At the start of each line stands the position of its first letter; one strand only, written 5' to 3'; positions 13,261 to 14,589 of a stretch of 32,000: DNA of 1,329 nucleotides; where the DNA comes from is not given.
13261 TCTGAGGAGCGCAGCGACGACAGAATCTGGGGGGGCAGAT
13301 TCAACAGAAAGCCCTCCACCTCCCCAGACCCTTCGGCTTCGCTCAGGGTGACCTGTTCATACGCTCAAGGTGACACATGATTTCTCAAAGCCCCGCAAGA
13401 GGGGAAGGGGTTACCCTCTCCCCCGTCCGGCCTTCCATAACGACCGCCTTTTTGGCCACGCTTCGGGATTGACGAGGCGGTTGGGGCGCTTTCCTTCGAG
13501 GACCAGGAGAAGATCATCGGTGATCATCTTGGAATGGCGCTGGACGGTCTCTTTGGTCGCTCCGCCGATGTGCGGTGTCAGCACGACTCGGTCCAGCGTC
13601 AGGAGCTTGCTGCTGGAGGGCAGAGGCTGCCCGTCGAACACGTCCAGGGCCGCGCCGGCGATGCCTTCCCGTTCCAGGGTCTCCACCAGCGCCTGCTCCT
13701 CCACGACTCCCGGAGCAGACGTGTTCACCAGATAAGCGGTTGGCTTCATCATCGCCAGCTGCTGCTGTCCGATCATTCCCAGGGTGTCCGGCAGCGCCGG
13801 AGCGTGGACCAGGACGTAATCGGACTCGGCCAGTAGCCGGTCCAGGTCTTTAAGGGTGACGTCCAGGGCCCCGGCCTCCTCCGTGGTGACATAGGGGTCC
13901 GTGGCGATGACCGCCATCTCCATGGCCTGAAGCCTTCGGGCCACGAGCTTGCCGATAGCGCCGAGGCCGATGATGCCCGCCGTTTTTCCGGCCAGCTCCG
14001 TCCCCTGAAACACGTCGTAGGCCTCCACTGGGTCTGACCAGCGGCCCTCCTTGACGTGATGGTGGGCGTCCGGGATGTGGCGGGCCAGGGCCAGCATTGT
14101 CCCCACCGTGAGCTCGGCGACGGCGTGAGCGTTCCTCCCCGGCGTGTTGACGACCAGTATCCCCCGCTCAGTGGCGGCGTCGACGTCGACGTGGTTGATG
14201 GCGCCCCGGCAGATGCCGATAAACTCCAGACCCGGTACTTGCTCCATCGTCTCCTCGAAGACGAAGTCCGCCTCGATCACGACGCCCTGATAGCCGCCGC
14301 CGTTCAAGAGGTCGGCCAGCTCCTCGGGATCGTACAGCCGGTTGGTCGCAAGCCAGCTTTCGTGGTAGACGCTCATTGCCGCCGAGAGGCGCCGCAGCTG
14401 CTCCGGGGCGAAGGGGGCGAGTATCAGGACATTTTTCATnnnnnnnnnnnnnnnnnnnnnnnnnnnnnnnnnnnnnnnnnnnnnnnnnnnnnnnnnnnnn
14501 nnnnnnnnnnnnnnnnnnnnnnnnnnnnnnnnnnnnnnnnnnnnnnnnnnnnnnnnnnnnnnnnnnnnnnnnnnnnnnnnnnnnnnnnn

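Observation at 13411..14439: Active-site-altered 2-hydroxyacid-dehydrogenase homolog translationally coupled to hpnE: candidate for the unassigned reductive step of hopanoid side-chain synthesis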

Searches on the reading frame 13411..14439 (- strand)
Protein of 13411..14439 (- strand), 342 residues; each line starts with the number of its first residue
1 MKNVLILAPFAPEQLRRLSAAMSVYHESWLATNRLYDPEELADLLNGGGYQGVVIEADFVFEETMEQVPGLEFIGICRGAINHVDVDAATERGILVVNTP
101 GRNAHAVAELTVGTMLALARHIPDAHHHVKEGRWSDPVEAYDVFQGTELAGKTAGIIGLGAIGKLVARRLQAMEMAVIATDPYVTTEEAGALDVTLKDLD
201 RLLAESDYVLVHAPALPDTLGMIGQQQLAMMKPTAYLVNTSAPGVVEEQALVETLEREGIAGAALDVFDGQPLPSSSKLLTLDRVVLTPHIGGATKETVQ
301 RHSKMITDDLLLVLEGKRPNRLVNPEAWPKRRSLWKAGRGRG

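Call 3: search_protein_families(library=pfam, proteins=[window:13411-14439:-])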
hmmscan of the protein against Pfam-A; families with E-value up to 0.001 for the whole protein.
window:13411-14439:- (342 aa): 2 families
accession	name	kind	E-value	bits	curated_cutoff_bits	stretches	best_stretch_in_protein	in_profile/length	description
PF02826.25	2-Hacid_dh_C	-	4e-58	196.1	25.1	1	113-292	2-178/178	D-isomer specific 2-hydroxyacid dehydrogenase, NAD binding domain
PF00389.36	2-Hacid_dh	-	2.3e-21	76.3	24.6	1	5-324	2-134/134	D-isomer specific 2-hydroxyacid dehydrogenase, catalytic domain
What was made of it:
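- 13411..14439 (-): Triad-less D-2-hydroxyacid-dehydrogenase-fold protein (342 aa), first gene of the module. Pfam PF02826 4e-58 and PF00389 2e-21 (call 3).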

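Call 4: search_protein_families(library=ncbifam, proteins=[window:13411-14439:-])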
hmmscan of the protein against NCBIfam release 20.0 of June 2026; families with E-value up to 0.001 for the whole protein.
window:13411-14439:- (342 aa): 23 families
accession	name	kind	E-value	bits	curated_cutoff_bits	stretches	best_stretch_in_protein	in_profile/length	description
TIGR01327.1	PGDH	equivalog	9e-78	262.3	454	1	60-325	52-312/525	phosphoglycerate dehydrogenase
NF009714.1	PRK13243.1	equivalog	4.5e-63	213.6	455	1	57-326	54-325/332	glyoxylate reductase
NF011938.0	PRK15409.1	equivalog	1.7e-50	171.9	492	1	2-326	2-321/324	glyoxylate/hydroxypyruvate reductase GhrB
NF008759.0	PRK11790.1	equivalog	3.9e-50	170.7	404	1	38-311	45-314/410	phosphoglycerate dehydrogenase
NF005069.0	PRK06487.1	equivalog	1e-49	169.3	448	1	53-317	52-314/320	2-hydroxyacid dehydrogenase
NF041369.1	Dhydh_Halo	equivalog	1.3e-45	155.9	400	1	68-311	53-292/305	D-2-hydroxyacid dehydrogenase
NF006263.0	PRK08410.1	equivalog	6e-43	147.4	389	1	60-310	53-303/311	D-2-hydroxyacid dehydrogenase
NF005750.0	PRK07574.1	equivalog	2.3e-40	138.8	329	1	63-314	107-357/386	NAD-dependent formate dehydrogenase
NF005387.0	PRK06932.1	equivalog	1.1e-38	133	492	1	53-302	47-298/314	2-hydroxyacid dehydrogenase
NF000492.1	vanH_gen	exception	1.8e-31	109.4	540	1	70-271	66-255/312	D-lactate dehydrogenase VanH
NF001309.0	PRK00257.1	equivalog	3.7e-31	108.5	434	2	144-323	109-287/379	4-phosphoerythronate dehydrogenase PdxB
NF000004.1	vanH-D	exception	2.8e-26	92.4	550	1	70-271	72-261/323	D-lactate dehydrogenase VanH-D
NF005027.0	PRK06436.1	equivalog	1e-23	84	261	1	77-331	56-296/303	2-hydroxyacid dehydrogenase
NF000371.1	vanH_Agroup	exception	6.6e-23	81.4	700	1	70-271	71-260/322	VanH-A/VanH-Pt family D-lactate dehydrogenase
NF000151.1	vanH-Ac1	exception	8.1e-23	81.3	750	1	70-271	102-291/351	D-lactate dehydrogenase VanH-Ac1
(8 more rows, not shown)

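Call 8: search_solved_structures(query=window:13411-14439:-, show_alignments=3, max_evalue=1e-20)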
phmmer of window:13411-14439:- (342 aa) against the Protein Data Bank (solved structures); distinct sequences matched with E-value up to 1e-20: 116 (the best 60 are shown).
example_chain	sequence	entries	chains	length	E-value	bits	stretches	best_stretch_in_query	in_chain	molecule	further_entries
1wwk_A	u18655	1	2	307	1.4e-53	185.4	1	22-316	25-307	phosphoglycerate dehydrogenase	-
3ddn_A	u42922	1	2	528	4.4e-51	177.2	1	57-318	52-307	D-3-phosphoglycerate dehydrogenase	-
1ygy_A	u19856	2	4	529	4.4e-51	177.2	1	57-318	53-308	D-3-phosphoglycerate dehydrogenase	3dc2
9jnq_A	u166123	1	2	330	1.2e-50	175.8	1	76-328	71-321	McyI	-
9jnr_A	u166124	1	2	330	1.5e-50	175.5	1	73-328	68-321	McyI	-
6plf_A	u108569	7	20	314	1.1e-48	169.4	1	51-317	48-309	D-3-phosphoglycerate dehydrogenase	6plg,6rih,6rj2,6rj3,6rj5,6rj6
6cwa_A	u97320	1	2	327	1.2e-48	169.2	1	51-317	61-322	D-3-phosphoglycerate dehydrogenase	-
7cvp_A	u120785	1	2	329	1.2e-48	169.2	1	51-317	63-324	D-3-phosphoglycerate dehydrogenase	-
2g76_A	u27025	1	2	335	1.3e-48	169.1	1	51-317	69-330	D-3-phosphoglycerate dehydrogenase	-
5aov_A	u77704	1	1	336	2.3e-48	168.3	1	57-329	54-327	GLYOXYLATE REDUCTASE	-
7dkm_A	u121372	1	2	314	3.2e-48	167.8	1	51-306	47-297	D-3-phosphoglycerate dehydrogenase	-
7ewh_A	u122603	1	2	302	3.3e-48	167.7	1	51-304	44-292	D-3-phosphoglycerate dehydrogenase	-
5n6c_A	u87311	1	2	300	3.4e-48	167.7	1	51-304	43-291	D-3-phosphoglycerate dehydrogenase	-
8wpo_A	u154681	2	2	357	4.5e-48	167.3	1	78-328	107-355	McyI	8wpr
8wph_A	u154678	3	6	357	2.2e-47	165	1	78-328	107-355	McyI-NAD | McyI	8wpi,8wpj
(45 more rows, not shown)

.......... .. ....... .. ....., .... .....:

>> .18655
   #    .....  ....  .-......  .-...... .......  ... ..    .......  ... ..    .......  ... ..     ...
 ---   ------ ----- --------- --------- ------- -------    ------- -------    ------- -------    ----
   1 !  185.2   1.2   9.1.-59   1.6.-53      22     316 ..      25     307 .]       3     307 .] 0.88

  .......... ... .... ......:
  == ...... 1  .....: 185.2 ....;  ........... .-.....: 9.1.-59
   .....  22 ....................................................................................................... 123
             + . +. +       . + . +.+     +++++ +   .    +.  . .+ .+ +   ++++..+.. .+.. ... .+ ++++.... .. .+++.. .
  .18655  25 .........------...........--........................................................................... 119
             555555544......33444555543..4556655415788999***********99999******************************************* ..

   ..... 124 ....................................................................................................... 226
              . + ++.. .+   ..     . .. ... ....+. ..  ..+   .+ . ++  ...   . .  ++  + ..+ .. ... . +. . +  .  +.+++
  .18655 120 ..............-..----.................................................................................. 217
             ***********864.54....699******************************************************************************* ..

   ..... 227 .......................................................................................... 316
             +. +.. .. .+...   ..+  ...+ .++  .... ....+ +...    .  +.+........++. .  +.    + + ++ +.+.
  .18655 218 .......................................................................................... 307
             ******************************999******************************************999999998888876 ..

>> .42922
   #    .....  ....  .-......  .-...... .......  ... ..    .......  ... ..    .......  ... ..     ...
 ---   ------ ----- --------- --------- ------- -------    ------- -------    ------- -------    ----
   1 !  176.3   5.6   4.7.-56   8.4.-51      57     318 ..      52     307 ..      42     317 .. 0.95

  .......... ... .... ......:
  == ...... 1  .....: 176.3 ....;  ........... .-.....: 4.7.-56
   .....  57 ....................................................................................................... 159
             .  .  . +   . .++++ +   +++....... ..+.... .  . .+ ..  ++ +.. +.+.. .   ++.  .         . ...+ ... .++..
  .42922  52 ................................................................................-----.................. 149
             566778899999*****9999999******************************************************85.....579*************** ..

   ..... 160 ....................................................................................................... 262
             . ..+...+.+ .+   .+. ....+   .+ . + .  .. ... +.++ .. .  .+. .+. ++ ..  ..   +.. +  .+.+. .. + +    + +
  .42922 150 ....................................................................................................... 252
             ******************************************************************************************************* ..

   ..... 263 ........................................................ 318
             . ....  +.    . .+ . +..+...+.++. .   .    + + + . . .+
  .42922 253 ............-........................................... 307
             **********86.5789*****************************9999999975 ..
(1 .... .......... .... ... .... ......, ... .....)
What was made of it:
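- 13714..13716 (-): Ala242 at the position of the catalytic, carboxylate-polarising Arg. HMMER alignment to 1wwk and 1ygy (call 8).
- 13627..13629 (-): Gln271 at the position of the Glu of the Glu-His dyad. Call 8.
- Checked: Glu is replaced by Gln271 (codon 13627-13629) in the HMMER alignments to PDB 1wwk and 1ygy (call 8).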

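Call 9: find_homologous_proteins(query=window:13411-14439:-, max_evalue=1e-30)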
Query window:13411-14439:- (342 aa): 7276 proteins with E <= 1e-30 among 8000 candidates; the best 120 are listed.
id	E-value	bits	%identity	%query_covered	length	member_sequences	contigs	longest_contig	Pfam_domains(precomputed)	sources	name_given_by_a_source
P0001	4.9e-222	754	100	100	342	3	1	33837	PF00389.37,PF02826.26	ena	-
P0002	9.6e-149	513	72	97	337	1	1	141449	PF00389.37,PF02826.26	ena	-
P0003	1.3e-145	503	70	96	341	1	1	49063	PF00389.37,PF02826.26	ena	-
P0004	1.4e-143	496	70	96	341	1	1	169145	PF00389.37,PF02826.26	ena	-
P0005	5.9e-140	484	69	98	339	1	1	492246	PF00389.37,PF02826.26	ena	-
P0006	1.6e-135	470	64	98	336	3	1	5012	PF00389.37,PF02826.26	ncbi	-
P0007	7.9e-135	467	66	97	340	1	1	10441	PF00389.37,PF02826.26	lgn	-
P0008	1.8e-134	466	64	97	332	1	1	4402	PF00389.37,PF02826.26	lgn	-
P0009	4.5e-130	452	63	97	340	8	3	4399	PF00389.37,PF02826.26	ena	-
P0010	1.2e-128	447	64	97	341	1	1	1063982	PF00389.37,PF02826.26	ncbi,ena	-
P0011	1.8e-128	446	62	99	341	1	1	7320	PF00389.37,PF02826.26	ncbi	-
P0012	1.3e-127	444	61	99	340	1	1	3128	PF00389.37,PF02826.26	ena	-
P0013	1.4e-127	443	63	99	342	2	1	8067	PF00389.37,PF02826.26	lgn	-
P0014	1.6e-127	443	63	97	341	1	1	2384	PF00389.37,PF02826.26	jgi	jgi:phosphoglycerate dehydrogenase-like enzyme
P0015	1.4e-126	440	62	97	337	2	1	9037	PF00389.37,PF02826.26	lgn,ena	-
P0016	1.6e-126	440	64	97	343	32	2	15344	PF00389.37,PF02826.26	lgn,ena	-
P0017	5.1e-126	438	62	97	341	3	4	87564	PF00389.37,PF02826.26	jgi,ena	jgi:D-3-phosphoglycerate dehydrogenase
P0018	6.7e-126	438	61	100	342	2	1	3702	PF00670.28,PF00389.37,PF02826.26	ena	-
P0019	3.1e-125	436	63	96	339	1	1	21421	PF00389.37,PF02826.26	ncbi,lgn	-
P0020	1.2e-124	434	61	99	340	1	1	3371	PF00389.37,PF02826.26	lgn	-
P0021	4.7e-123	429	61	100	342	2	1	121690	PF00670.28,PF00389.37,PF02826.26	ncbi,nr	ncbi:MAG: 3-phosphoglycerate dehydrogenase [Dehalococcoidia bacterium]|nr:3-phosphoglycerate dehydro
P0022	2.7e-121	423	61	100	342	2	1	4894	PF00389.37,PF02826.26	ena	-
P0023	6.6e-121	422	60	97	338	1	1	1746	PF00389.37,PF02826.26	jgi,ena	-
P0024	9.0e-121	421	61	95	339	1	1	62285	PF00389.37,PF02826.26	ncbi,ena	-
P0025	1.4e-120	420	58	98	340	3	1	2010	PF00389.37,PF02826.26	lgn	-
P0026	1.4e-120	420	58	99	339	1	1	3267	PF00389.37,PF02826.26,PF22660.3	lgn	-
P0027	5.1e-120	419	60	97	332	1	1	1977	PF00389.37,PF02826.26,PF22660.3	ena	-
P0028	3.3e-118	413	60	97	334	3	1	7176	PF00389.37,PF02826.26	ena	-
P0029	5.1e-118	412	59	100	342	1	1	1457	PF00389.37,PF02826.26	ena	-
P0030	7.4e-118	412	57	99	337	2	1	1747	PF00389.37,PF02826.26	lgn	-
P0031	7.9e-117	408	60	95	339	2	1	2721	PF00389.37,PF02826.26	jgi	-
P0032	3.5e-116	406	60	95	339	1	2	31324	PF00389.37,PF02826.26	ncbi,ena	-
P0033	2.4e-115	403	58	96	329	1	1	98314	PF00389.37,PF02826.26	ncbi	-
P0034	6.9e-115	402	58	96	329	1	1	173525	PF00389.37,PF02826.26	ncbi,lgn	-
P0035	3.7e-114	399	59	96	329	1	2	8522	PF00389.37,PF02826.26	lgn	-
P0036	4.5e-114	399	60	97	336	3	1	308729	PF00389.37,PF02826.26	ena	-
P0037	9.6e-114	398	57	96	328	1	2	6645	PF00389.37,PF02826.26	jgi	jgi:phosphoglycerate dehydrogenase-like enzyme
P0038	1.2e-113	398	49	81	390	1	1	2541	PF03446.22,PF00389.37,PF02826.26,PF02737.25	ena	-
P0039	1.5e-113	397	58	96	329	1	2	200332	PF00389.37,PF02826.26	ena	-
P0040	1.6e-113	397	57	95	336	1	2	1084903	PF00389.37,PF02826.26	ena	-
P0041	1.9e-113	397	60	97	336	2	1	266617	PF00389.37,PF02826.26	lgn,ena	-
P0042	5.8e-113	395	58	97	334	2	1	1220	PF00389.37,PF02826.26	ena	-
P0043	1.3e-112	394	57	96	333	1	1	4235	PF00389.37,PF02826.26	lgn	-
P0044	1.5e-112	394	57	96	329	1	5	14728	PF00389.37,PF02826.26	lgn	-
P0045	5.2e-112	392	58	97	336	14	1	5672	PF03446.22,PF00389.37,PF02826.26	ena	-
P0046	1.1e-111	391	56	95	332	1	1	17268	PF00389.37,PF02826.26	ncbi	ncbi:2-hydroxyacid dehydrogenase [Chloroflexota bacterium]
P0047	1.6e-111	391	53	99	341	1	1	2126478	PF00389.37,PF02826.26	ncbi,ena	-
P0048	1.2e-110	388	54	96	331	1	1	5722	PF00389.37,PF02826.26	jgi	jgi:D-3-phosphoglycerate dehydrogenase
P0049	1.7e-110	387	56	95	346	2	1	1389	PF00389.37,PF02826.26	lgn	-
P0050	1.7e-110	387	55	96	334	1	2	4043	PF03446.22,PF00389.37,PF02826.26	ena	-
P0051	2.0e-110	387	55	95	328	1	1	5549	PF03446.22,PF00389.37,PF02826.26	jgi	-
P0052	2.9e-110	387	55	95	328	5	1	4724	PF00389.37,PF02826.26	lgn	-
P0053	4.2e-110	386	57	95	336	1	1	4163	PF00389.37,PF02826.26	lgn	-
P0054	4.5e-110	386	58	97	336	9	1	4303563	PF00389.37,PF02826.26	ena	-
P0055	5.9e-110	386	54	96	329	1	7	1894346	PF03446.22,PF00389.37,PF02826.26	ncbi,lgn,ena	-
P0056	5.9e-110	386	55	95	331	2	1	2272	PF00389.37,PF02826.26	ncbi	ncbi:MAG: NAD(P)-dependent oxidoreductase [Dehalococcoidia bacterium]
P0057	6.8e-110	385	58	97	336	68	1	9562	PF00389.37,PF02826.26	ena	-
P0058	6.9e-110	385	55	96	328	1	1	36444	PF00389.37,PF02826.26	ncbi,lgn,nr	ncbi:MAG: 3-phosphoglycerate dehydrogenase [Chloroflexi bacterium]|nr:3-phosphoglycerate dehydrogena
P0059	1.1e-109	385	54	96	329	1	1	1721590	PF03446.22,PF00389.37,PF02826.26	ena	-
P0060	2.0e-109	384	54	95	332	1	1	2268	PF00389.37,PF02826.26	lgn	-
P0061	2.1e-109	384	54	96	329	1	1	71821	PF03446.22,PF00389.37,PF02826.26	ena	-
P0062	2.1e-109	384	56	96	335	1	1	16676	PF00389.37,PF02826.26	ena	-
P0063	5.7e-109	382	55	96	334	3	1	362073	PF00389.37,PF02826.26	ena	-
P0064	7.2e-109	382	54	97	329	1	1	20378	PF00389.37,PF02826.26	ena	-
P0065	9.3e-109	382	54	96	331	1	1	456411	PF00389.37,PF02826.26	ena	-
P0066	9.6e-109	382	55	95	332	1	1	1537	PF00389.37,PF02826.26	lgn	-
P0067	1.2e-108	381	56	97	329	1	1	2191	PF00389.37,PF02826.26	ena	-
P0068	1.3e-108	381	53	95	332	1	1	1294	PF00389.37,PF02826.26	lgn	-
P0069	1.3e-108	381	54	95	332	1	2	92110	PF00389.37,PF02826.26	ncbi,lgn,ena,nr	ncbi:MAG: 2-hydroxyacid dehydrogenase [Dehalococcoidia bacterium]|nr:2-hydroxyacid dehydrogenase [De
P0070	1.9e-108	381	52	95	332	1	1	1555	PF00389.37,PF02826.26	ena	-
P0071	2.2e-108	380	54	96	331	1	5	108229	PF00389.37,PF02826.26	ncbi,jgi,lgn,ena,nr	ncbi:MAG: hypothetical protein BZY79_02465 [SAR202 cluster bacterium Casp-Chloro-G4]|nr:NAD(P)-depen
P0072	2.3e-108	380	54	95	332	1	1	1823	PF00389.37,PF02826.26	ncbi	-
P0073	2.3e-108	380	55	97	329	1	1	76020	PF00389.37,PF02826.26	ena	-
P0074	2.6e-108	380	55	96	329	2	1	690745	PF00389.37,PF02826.26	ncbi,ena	-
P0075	3.1e-108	380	54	95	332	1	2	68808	PF00389.37,PF02826.26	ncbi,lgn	-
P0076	3.7e-108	380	53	96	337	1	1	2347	PF00389.37,PF02826.26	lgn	-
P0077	3.8e-108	380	53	95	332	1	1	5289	PF00389.37,PF02826.26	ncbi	-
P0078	4.2e-108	379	56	96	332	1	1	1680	PF00389.37,PF02826.26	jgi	jgi:D-3-phosphoglycerate dehydrogenase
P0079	7.3e-108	379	52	95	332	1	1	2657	PF00389.37,PF02826.26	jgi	-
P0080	7.8e-108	379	55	96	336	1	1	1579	PF00389.37,PF02826.26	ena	-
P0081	8.3e-108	379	55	97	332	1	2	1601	PF00389.37,PF02826.26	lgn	-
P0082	9.2e-108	378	54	95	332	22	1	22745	PF00389.37,PF02826.26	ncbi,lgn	ncbi:putative 2-hydroxyacid dehydrogenase YoaD [subsurface metagenome]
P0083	1.0e-107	378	53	95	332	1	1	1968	PF00389.37,PF02826.26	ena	-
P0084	1.0e-107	378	53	96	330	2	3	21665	PF00389.37,PF02826.26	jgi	jgi:D-3-phosphoglycerate dehydrogenase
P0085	1.1e-107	378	53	96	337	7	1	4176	PF00389.37,PF02826.26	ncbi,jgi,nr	ncbi:MAG: hypothetical protein FJ025_01930 [Chloroflexi bacterium]|nr:hypothetical protein [Chlorofl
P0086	1.5e-107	378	55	95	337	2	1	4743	PF00389.37,PF02826.26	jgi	-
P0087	1.8e-107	377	52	95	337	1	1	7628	PF00389.37,PF02826.26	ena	-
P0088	1.8e-107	377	52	95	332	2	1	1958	PF00389.37,PF02826.26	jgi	jgi:D-3-phosphoglycerate dehydrogenase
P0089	2.3e-107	377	53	95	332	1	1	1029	PF00389.37,PF02826.26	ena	-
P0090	2.3e-107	377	54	96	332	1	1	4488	PF03446.22,PF00389.37,PF02826.26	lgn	-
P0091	2.4e-107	377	56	95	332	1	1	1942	PF00389.37,PF02826.26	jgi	jgi:phosphoglycerate dehydrogenase-like enzyme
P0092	2.6e-107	377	52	95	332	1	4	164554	PF00389.37,PF02826.26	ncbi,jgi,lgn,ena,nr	ncbi:MAG TPA: 2-hydroxyacid dehydrogenase [Dehalococcoidia bacterium]|nr:2-hydroxyacid dehydrogenase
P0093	3.2e-107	377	53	95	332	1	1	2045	PF00389.37,PF02826.26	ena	-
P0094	3.3e-107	377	57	96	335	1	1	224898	PF00389.37,PF02826.26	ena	-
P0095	3.4e-107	377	55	95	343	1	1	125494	PF00389.37,PF02826.26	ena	-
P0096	4.4e-107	376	55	95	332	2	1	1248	PF00389.37,PF02826.26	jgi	-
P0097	4.5e-107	376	54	96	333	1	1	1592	PF00389.37,PF02826.26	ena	-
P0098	4.6e-107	376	52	95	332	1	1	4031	PF00389.37,PF02826.26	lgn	-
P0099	4.6e-107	376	52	95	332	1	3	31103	PF00389.37,PF02826.26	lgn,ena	-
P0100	5.6e-107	376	54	96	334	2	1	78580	PF00389.37,PF02826.26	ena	-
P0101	5.9e-107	376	53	95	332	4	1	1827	PF00389.37,PF02826.26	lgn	-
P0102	6.4e-107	376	52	95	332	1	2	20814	PF00389.37,PF02826.26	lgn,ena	-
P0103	6.6e-107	376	54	96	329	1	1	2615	PF00389.37,PF02826.26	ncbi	-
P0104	7.4e-107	375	54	96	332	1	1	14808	PF03446.22,PF00389.37,PF02826.26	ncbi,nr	ncbi:MAG: hypothetical protein HY677_01460 [Chloroflexi bacterium]|nr:hypothetical protein [Chlorofl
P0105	7.4e-107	375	53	95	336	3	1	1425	PF00389.37,PF02826.26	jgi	jgi:D-3-phosphoglycerate dehydrogenase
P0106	8.0e-107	375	55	96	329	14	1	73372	PF00389.37,PF02826.26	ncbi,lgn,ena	-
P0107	1.2e-106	375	55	96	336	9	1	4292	PF00389.37,PF02826.26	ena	-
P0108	1.2e-106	375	54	95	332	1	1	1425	PF00389.37,PF02826.26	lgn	-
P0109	1.3e-106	375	56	96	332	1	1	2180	PF03446.22,PF00389.37,PF02826.26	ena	-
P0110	1.4e-106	374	53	95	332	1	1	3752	PF00389.37,PF02826.26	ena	-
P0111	1.6e-106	374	56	96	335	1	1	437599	PF00389.37,PF02826.26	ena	-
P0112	1.6e-106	374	53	95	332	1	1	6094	PF00389.37,PF02826.26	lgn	-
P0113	2.1e-106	374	52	96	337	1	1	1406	PF00389.37,PF02826.26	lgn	-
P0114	2.3e-106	374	53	95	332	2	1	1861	PF00389.37,PF02826.26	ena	-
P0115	2.3e-106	374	56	97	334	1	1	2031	PF00389.37,PF02826.26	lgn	-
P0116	2.5e-106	374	54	96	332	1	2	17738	PF00389.37,PF02826.26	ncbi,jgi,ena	-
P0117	2.6e-106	374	55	96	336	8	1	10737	PF00389.37,PF02826.26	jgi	-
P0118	2.6e-106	374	54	95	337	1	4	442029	PF00389.37,PF02826.26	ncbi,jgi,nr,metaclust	ncbi:MAG TPA: 3-phosphoglycerate dehydrogenase [Dehalococcoidia bacterium]|jgi:D-3-phosphoglycerate 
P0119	2.9e-106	373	52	95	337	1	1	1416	PF03446.22,PF00389.37,PF02826.26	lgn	-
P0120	3.0e-106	373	52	96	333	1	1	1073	PF00389.37,PF02826.26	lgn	-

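Call 14: find_encoding_contigs(protein=P0002, flank=10000, max_places=2)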
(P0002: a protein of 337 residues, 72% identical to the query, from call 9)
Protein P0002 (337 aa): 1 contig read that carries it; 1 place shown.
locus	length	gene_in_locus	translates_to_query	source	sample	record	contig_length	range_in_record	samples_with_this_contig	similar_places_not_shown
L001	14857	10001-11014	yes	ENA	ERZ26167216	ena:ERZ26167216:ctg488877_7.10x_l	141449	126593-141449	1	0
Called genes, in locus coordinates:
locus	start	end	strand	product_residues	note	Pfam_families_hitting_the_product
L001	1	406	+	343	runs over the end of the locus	PF00348:polyprenyl_synt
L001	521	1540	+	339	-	PF04055:Radical_SAM, PF11946:DUF3463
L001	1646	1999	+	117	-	-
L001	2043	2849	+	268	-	PF01048:PNP_UDP_1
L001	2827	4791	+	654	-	PF07678:TED_complement (faint), PF09492:Pec_lyase (faint), PF00432:Prenyltrans (faint), PF13249:SQHop_cyclase_N, PF13243:SQHop_cyclase_C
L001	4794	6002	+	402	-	PF04551:GcpE, PF26540:GcpE_C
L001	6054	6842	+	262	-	-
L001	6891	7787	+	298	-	PF00494:SQS_PSY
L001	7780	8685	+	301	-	PF00494:SQS_PSY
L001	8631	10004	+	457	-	PF00890:FAD_binding_2, PF01134:GIDA (faint), PF01266:DAO, PF01494:FAD_binding_3 (weak), PF07992:Pyr_redox_2 (weak), PF12831:FAD_oxidored, PF01593:Amino_oxidase, PF13450:NAD_binding_8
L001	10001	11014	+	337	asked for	PF00389:2-Hacid_dh, PF02826:2-Hacid_dh_C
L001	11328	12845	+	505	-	PF00370:FGGY_N, PF02782:FGGY_C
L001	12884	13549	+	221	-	PF00596:Aldolase_II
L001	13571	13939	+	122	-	PF19906:CGDB (weak), PF25653:HMG-CoA_red_N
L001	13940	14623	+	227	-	PF21006:NHase_beta_N, PF02211:NHase_beta_C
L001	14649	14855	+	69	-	?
